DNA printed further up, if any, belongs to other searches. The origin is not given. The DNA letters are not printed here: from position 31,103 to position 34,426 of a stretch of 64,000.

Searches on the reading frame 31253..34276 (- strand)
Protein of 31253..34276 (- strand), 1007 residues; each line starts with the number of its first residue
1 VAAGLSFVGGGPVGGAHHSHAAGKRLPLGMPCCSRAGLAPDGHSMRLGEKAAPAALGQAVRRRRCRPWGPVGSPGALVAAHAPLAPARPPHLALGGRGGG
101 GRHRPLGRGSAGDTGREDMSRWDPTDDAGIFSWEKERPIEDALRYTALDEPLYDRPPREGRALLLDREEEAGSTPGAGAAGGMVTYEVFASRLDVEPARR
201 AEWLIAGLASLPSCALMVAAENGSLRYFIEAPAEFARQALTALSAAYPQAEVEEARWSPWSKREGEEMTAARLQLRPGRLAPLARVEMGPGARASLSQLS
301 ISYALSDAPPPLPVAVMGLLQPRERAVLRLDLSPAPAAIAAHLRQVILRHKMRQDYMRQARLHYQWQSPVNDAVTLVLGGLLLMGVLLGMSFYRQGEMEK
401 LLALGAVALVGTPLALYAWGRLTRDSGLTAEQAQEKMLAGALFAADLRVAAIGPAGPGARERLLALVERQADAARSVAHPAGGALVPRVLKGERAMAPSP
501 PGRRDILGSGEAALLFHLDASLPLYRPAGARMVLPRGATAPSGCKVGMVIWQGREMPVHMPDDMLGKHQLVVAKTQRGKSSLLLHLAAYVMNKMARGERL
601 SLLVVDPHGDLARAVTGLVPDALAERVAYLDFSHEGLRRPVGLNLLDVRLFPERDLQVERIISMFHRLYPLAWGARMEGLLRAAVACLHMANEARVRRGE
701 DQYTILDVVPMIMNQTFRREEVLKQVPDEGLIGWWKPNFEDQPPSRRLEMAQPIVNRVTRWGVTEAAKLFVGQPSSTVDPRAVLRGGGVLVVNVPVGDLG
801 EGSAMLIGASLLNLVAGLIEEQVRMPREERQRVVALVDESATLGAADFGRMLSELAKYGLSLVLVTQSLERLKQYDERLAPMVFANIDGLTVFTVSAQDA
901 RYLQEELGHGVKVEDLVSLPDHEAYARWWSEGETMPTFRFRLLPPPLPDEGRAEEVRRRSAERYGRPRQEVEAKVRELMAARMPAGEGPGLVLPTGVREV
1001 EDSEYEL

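Call 7: search_protein_families(library=pfam, proteins=[window:31253-34276:-], max_evalue=0.01)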
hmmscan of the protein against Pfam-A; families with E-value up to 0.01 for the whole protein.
window:31253-34276:- (1007 aa): 4 families
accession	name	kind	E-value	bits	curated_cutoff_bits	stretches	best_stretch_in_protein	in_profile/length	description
PF02534.20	T4SS-DNA_transf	-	5e-06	26.1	20.1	1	823-909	292-384/468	Type IV secretory system Conjugative DNA transfer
PF12696.13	TraG-D_C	-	2.2e-05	24.8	22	1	832-908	1-80/126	TraM recognition site of TraD and TraG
PF01935.23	DUF87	-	2.9e-05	24.7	23.2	1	545-645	2-89/220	Helicase HerA, central domain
PF10412.15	TrwB_AAD_bind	-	0.0076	15.6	20.5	0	819-909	232-325/387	Type IV secretion-system coupling protein DNA-binding domain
